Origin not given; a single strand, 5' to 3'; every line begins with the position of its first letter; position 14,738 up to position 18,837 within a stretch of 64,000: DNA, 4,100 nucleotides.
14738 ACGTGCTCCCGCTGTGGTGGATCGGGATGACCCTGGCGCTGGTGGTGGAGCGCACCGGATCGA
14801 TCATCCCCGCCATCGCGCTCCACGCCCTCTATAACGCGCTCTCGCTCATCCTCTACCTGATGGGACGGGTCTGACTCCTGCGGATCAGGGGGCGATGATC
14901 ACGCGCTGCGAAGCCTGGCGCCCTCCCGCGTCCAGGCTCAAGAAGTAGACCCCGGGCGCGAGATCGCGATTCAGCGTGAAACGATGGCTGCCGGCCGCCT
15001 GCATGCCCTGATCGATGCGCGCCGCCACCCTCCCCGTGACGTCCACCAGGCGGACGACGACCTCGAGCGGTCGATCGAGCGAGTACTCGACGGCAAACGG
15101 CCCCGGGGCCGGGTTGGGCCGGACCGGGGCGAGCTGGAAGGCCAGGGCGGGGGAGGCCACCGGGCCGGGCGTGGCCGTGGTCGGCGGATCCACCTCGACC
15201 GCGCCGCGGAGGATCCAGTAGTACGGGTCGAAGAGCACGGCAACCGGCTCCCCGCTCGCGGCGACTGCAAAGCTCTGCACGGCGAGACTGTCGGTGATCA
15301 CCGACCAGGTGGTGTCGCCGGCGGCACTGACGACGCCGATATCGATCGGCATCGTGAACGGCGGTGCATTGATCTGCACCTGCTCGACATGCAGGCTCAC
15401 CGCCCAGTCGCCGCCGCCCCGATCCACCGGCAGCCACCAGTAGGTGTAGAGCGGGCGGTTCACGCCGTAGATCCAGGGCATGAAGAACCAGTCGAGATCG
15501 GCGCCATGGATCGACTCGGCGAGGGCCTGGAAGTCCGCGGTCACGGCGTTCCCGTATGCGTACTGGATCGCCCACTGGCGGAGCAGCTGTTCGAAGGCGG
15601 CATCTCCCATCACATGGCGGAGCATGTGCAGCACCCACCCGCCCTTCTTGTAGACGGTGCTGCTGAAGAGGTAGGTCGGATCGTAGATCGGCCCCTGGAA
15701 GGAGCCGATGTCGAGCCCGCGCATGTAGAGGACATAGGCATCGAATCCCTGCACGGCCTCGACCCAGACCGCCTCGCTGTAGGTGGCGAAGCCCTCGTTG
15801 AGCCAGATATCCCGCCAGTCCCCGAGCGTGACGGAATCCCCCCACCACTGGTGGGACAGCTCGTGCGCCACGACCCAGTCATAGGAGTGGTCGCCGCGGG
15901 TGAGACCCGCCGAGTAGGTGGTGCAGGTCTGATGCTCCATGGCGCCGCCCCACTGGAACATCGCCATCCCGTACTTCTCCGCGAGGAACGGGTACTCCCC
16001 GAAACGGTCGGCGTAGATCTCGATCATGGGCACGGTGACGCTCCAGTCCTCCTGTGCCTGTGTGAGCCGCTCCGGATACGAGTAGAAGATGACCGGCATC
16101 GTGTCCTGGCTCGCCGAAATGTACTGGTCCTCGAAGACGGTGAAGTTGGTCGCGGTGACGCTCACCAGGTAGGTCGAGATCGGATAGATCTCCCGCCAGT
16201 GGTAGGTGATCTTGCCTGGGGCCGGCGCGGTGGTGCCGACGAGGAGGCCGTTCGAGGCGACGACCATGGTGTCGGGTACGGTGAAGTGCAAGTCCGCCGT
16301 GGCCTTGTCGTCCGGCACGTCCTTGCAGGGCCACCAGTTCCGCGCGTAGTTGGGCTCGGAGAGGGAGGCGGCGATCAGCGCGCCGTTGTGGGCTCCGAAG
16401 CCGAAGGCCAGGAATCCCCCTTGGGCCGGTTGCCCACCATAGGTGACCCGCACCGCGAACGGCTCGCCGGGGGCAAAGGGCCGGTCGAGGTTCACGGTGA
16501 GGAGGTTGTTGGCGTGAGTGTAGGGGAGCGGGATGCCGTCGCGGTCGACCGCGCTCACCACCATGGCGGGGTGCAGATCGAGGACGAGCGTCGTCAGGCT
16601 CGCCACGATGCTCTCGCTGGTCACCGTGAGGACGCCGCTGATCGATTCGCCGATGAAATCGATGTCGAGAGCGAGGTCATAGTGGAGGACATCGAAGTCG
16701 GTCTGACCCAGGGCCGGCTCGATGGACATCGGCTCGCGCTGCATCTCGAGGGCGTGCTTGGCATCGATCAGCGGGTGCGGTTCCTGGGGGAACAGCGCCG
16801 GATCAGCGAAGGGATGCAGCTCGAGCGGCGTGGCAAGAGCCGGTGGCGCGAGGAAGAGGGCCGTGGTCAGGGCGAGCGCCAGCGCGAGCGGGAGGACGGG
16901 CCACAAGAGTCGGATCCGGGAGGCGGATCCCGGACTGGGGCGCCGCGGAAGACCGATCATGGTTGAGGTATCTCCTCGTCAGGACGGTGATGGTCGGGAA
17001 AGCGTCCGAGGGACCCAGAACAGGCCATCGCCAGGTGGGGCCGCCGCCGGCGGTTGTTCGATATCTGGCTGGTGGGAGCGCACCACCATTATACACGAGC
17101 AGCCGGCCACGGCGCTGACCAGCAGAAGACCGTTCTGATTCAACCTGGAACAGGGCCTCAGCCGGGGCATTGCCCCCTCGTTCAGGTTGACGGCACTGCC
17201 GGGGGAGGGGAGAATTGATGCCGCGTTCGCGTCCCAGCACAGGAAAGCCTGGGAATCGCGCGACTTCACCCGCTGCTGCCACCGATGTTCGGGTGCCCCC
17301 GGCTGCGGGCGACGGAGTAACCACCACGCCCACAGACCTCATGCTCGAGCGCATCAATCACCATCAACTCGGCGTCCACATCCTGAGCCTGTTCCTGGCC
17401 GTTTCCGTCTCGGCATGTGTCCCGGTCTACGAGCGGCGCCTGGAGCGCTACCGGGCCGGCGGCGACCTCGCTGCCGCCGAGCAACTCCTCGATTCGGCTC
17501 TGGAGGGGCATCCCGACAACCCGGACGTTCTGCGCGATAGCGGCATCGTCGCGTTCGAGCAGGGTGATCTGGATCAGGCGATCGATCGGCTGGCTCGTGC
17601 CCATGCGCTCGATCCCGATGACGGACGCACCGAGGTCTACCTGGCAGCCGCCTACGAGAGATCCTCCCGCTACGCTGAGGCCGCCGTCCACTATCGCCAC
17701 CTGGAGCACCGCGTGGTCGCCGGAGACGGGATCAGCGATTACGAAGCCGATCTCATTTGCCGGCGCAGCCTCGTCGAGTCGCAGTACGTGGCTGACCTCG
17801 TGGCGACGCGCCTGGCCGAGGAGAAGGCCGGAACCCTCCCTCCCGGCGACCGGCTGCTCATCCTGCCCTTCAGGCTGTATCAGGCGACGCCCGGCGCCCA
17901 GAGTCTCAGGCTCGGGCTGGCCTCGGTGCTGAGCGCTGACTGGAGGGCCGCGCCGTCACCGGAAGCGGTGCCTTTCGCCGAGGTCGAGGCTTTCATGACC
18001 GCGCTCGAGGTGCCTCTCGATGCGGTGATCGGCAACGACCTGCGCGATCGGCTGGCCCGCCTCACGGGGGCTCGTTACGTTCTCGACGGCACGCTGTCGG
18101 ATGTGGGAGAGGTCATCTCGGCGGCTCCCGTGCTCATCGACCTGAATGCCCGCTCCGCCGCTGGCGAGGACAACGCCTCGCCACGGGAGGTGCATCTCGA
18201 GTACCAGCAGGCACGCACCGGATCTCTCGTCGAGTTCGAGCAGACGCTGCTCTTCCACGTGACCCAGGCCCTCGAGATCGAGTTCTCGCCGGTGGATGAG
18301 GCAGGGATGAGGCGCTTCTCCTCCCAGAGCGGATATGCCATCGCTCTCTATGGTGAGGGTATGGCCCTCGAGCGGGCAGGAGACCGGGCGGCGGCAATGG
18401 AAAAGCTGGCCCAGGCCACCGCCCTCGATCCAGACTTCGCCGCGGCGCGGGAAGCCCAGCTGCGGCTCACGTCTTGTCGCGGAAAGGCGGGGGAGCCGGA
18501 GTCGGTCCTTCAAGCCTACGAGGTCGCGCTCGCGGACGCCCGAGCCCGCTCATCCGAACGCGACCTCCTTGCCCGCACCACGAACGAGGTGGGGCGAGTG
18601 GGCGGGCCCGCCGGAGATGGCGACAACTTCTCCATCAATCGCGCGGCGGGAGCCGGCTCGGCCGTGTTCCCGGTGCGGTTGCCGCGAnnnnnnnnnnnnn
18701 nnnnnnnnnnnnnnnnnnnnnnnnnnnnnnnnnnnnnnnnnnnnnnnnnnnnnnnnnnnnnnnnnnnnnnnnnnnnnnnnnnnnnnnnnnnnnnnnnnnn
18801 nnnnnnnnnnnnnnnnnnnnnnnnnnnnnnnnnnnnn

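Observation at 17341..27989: Stop/start-overlapping cassette: TPR/CsgG-like lipoprotein, beta-barrel, cohesin lipoprotein and a giant dockerin-bearing surface protein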

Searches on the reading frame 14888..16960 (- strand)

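Call 33: search_protein_families(library=pfam, proteins=[window:14888-16960:-], max_evalue=0.001)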
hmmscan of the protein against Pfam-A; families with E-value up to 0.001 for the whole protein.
window:14888-16960:- (691 aa): 5 families
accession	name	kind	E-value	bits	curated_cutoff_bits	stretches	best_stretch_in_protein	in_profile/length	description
PF01433.26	Peptidase_M1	-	2.1e-29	103.1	27.7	1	308-496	5-218/218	Peptidase family M1 domain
PF17900.6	Peptidase_M1_N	-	1.1e-17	65.2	25.8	1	92-265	3-186/186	Peptidase M1 N-terminal domain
PF18962.6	Por_Secre_tail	-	0.00012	22.7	27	1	615-689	3-75/75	Secretion system C-terminal sorting domain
PF21226.3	MalQ_N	-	0.00015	22.5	24.1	1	652-691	52-91/91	MalQ N-terminal beta sandwich domain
PF13860.13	FlgD_ig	-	0.00072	19.9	27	0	621-674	11-71/79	FlgD Ig-like domain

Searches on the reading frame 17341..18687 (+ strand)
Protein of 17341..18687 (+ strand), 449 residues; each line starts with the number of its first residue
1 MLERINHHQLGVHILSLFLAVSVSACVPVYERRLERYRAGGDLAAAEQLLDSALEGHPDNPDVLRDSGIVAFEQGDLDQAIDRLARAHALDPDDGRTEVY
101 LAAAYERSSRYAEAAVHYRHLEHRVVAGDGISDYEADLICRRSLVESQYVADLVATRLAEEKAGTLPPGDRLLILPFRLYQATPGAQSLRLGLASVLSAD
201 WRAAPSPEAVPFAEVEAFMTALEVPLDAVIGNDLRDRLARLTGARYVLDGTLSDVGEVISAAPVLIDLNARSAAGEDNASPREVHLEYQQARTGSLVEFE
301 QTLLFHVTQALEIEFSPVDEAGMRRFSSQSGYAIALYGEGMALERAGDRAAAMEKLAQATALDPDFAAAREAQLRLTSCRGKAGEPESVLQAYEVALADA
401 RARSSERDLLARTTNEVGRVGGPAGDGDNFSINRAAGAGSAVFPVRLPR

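Call 5: search_protein_families(library=pfam, proteins=[window:17341-18687:+], max_evalue=0.1)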
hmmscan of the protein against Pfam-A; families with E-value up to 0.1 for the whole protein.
window:17341-18687:+ (449 aa): 14 families
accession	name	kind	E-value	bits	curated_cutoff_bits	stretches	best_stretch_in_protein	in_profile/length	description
PF14559.12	TPR_19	-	1.5e-12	48.1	25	2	39-94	3-58/68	Tetratricopeptide repeat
PF07719.23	TPR_2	-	2.3e-10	40.2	27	2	333-365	1-33/34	Tetratricopeptide repeat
PF13428.12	TPR_14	-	3.5e-10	40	23.5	3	30-65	4-39/44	Tetratricopeptide repeat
PF13432.12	TPR_16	-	1.9e-08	35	32.7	2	37-94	7-64/65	Tetratricopeptide repeat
PF13414.12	TPR_11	-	3.2e-08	33.6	26.8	1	72-106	5-39/42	TPR repeat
PF00515.34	TPR_1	-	8.7e-07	29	27.8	0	68-94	8-34/34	Tetratricopeptide repeat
PF13424.12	TPR_12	-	3.9e-06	27.4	30.1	2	37-91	13-75/77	Tetratricopeptide repeat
PF13371.12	TPR_9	-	7.3e-06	26.3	35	1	36-96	4-64/73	Tetratricopeptide repeat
PF13174.12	TPR_6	-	1.1e-05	26.2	26.3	0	335-365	2-32/33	Tetratricopeptide repeat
PF23914.1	TPR_CcmH_CycH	-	3.6e-05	24.1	42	1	38-94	98-155/158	Cytochrome c-type biogenesis protein H TPR domain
PF24575.1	TPR_Slam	-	8.3e-05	23.4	35.2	0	67-115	53-101/104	Surface lipoprotein assembly modifier, N-terminal TPR repeats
PF13431.12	TPR_17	-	0.00073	20.1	24.4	1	50-81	2-33/34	Tetratricopeptide repeat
PF16918.11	PknG_TPR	-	0.0015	17.8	27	0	71-121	104-154/340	Protein kinase G tetratricopeptide repeat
PF13176.12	TPR_7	-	0.019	15.5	27.9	0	74-94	12-34/36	Tetratricopeptide repeat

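Call 9: search_protein_families(library=ncbifam, proteins=[window:17341-18687:+], max_evalue=0.1)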
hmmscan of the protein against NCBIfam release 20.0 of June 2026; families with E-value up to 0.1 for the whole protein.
window:17341-18687:+ (449 aa): 19 families
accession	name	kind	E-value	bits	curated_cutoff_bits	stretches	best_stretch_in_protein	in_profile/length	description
NF040959.1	MamA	equivalog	3.2e-10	39.8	200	1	45-120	123-198/204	magnetosome protein MamA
TIGR02917.1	PEP_TPR_lipo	equivalog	1.1e-08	33.5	312.2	1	39-115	375-451/899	XrtA/PEP-CTERM system TPR-repeat protein PrsT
TIGR02521.1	type_IV_pilW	equivalog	9.3e-08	31.9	154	1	72-119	42-89/234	type IV pilus biogenesis/stability protein PilW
NF007302.0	PRK09782.1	equivalog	3.2e-06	25.4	1223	1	30-119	615-704/990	phage receptor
NF053607.1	CHU_0125_OmpA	equivalog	0.00012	20.8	620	1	67-121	25-79/639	CHU_0125 family OmpA-like outer membrane integrity protein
NF002725.1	PRK02603.1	equivalog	0.00016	21.7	143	0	329-403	31-105/173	photosystem I assembly protein Ycf3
TIGR03939.1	PGA_TPR_OMP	equivalog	0.00023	19.5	366.65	1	38-115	406-483/800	poly-beta-1,6 N-acetyl-D-glucosamine export porin PgaA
NF047558.1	TPR_END_plus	domain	0.00035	20.5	32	0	74-94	12-32/56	TPR end-of-group domain-containing protein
NF008520.0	PRK11447.1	equivalog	0.00039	18.3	858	1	25-120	233-328/1157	cellulose synthase complex outer membrane protein BcsC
NF047371.1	FlcA_CTERM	equivalog_domain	0.00047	18.8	300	1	37-121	449-533/646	periplasmic flagellar collar protein FlcA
TIGR00540.1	TPR_hemY_coli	hypoth_equivalog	0.0016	17.3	142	1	40-119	305-383/385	heme biosynthesis-associated TPR protein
NF033762.1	social_mot_Tgl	equivalog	0.0025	17.2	225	0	41-119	45-124/252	social motility TPR repeat lipoprotein Tgl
TIGR04510.1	mod_pep_cyc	subfamily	0.004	15.7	400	1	328-394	393-459/814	putative peptide modification system cyclase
NF033758.1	gliding_GltE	equivalog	0.0044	16.1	225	0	42-102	271-331/411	adventurous gliding motility TPR repeat lipoprotein GltE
NF052415.1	T3SS_chap_SctY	equivalog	0.014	15.9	70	1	60-121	5-66/106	type III secretion apparatus assembly chaperone SctY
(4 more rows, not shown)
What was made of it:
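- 17341..18690 (+): g1: 449-aa outer-membrane lipoprotein (lipobox VSAC, Cys26). Layout: N-terminal TPR (about residues 30-121), central CsgG/LpoB-like alpha/beta domain (about residues 165-260, nt 17833-18120), C-terminal TPR (about residues 329-403). TPR hits (calls 5, 9).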

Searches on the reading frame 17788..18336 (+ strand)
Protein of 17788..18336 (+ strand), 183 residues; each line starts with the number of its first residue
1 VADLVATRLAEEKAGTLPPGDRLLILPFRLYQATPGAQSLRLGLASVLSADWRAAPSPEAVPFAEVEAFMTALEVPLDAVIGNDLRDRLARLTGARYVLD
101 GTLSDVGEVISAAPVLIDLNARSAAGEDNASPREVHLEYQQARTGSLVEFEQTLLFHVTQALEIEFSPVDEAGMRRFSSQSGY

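Call 57: search_solved_structures(query=A8, max_evalue=10, show_alignments=2)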
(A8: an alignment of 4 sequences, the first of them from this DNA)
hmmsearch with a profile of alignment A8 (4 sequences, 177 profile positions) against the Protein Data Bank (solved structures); distinct sequences matched with E-value up to 10: 5.
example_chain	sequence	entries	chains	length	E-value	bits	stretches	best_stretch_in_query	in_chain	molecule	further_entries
7ckv_A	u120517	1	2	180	0.28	14.3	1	130-164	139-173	RcaE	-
8k9o_A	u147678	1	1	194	0.32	14.1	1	130-164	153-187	histidine kinase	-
9eg6_A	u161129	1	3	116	0.56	13.3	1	80-149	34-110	Caveolae-associated protein 1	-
3trd_A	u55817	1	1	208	1.5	11.9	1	58-110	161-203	Alpha/beta hydrolase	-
2aze_A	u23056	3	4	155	1.8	11.6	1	6-36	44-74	Transcription factor Dp-1 | Transcription factor DP1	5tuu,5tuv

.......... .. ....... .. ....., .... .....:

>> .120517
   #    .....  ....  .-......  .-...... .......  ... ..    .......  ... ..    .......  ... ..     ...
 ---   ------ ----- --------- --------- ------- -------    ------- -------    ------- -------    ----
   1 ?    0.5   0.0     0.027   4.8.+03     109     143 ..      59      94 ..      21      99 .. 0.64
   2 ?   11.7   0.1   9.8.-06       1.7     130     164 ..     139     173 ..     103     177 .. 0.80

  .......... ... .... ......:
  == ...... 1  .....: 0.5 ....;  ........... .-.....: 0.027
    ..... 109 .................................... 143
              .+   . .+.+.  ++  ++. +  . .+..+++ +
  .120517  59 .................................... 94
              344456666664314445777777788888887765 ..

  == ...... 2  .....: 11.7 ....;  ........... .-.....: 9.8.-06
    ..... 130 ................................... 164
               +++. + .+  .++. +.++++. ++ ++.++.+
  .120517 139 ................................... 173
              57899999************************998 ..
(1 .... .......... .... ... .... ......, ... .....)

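Call 58: search_protein_families(library=pfam, alignment_id=A8, max_evalue=10)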
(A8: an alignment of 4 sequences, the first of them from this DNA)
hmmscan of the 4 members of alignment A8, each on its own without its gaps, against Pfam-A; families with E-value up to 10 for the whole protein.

A. member 1, seq(183 aa): 0 families

B. families by the number of members that match (of 4 scanned): 2 families
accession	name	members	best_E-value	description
PF09123.17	DUF1931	1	0.088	Domain of unknown function (DUF1931)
PF16539.10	FlgT_M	1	0.12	Flagellar assembly protein T, middle domain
